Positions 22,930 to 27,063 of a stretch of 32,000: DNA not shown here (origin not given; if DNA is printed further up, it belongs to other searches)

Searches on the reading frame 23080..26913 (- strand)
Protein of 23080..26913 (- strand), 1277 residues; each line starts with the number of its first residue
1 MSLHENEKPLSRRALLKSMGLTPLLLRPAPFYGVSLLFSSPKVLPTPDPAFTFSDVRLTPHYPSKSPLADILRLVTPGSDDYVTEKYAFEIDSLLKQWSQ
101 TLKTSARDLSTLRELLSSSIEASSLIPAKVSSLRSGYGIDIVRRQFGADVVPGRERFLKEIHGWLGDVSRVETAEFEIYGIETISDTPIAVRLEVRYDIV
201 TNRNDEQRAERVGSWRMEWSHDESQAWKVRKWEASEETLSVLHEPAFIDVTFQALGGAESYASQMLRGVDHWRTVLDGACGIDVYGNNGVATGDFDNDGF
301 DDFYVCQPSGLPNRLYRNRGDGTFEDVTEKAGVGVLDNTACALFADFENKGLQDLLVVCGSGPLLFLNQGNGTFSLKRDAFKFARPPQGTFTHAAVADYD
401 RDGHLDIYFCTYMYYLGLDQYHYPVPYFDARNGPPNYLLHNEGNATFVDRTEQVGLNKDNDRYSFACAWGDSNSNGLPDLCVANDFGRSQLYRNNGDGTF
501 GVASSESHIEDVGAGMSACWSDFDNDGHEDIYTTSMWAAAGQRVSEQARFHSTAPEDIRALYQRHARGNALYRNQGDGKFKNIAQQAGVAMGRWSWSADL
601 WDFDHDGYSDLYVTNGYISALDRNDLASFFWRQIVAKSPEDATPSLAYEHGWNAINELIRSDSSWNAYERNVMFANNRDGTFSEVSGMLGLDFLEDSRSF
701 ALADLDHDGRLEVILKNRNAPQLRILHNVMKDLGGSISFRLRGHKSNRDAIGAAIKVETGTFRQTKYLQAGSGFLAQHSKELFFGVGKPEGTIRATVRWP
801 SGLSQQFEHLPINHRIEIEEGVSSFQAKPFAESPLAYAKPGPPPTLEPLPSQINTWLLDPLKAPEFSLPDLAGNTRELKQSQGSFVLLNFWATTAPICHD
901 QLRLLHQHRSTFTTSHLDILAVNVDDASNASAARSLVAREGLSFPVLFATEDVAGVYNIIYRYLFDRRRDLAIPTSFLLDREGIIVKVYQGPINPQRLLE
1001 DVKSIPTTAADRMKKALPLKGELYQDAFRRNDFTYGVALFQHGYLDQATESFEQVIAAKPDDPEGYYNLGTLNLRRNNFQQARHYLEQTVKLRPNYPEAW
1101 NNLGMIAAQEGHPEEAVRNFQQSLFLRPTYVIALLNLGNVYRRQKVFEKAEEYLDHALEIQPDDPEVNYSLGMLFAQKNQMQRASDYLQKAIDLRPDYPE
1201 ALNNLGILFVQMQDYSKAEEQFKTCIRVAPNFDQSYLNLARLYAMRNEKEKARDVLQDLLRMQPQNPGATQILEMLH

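Call 8: search_protein_families(library=pfam, proteins=[window:23080-26913:-], max_evalue=0.001)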
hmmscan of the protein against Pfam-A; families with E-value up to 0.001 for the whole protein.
window:23080-26913:- (1277 aa): 30 families (the best 25 are shown)
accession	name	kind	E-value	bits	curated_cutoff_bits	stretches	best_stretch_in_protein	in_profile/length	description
PF13517.12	FG-GAP_3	-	1.1e-48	164.1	26.9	5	471-532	1-60/61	FG-GAP-like repeat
PF07719.23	TPR_2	-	9.4e-39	128.8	27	4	1097-1129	1-33/34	Tetratricopeptide repeat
PF00515.34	TPR_1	-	3.7e-37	125.1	27.8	5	1132-1164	2-34/34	Tetratricopeptide repeat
PF13181.12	TPR_8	-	2.4e-34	115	25.7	2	1133-1164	3-34/34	Tetratricopeptide repeat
PF13432.12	TPR_16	-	1e-30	106.2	32.7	4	1067-1116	1-50/65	Tetratricopeptide repeat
PF13431.12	TPR_17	-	1.6e-29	100.1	24.4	1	1086-1117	2-33/34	Tetratricopeptide repeat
PF14559.12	TPR_19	-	1.9e-28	99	25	4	1108-1168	2-62/68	Tetratricopeptide repeat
PF13414.12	TPR_11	-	2.4e-28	98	26.8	2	1175-1212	4-41/42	TPR repeat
PF13424.12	TPR_12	-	4.6e-27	94.5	30.1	2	1133-1196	5-76/77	Tetratricopeptide repeat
PF13371.12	TPR_9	-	1.9e-25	89.1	35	2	1137-1201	1-65/73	Tetratricopeptide repeat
PF13428.12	TPR_14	-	2.7e-24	83.6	23.5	1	1133-1171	3-41/44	Tetratricopeptide repeat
PF13176.12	TPR_7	-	3.3e-18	64.6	27.9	0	1133-1165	1-33/36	Tetratricopeptide repeat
PF00578.27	AhpC-TSA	-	3.3e-17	63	26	1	862-987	4-123/124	AhpC/TSA family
PF01839.29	FG-GAP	-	3.5e-17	62.3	22.1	0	288-305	3-20/37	FG-GAP repeat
PF07593.17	UnbV_ASPIC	-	2.2e-15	56.7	23.4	1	750-816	1-67/68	ASPIC and UnbV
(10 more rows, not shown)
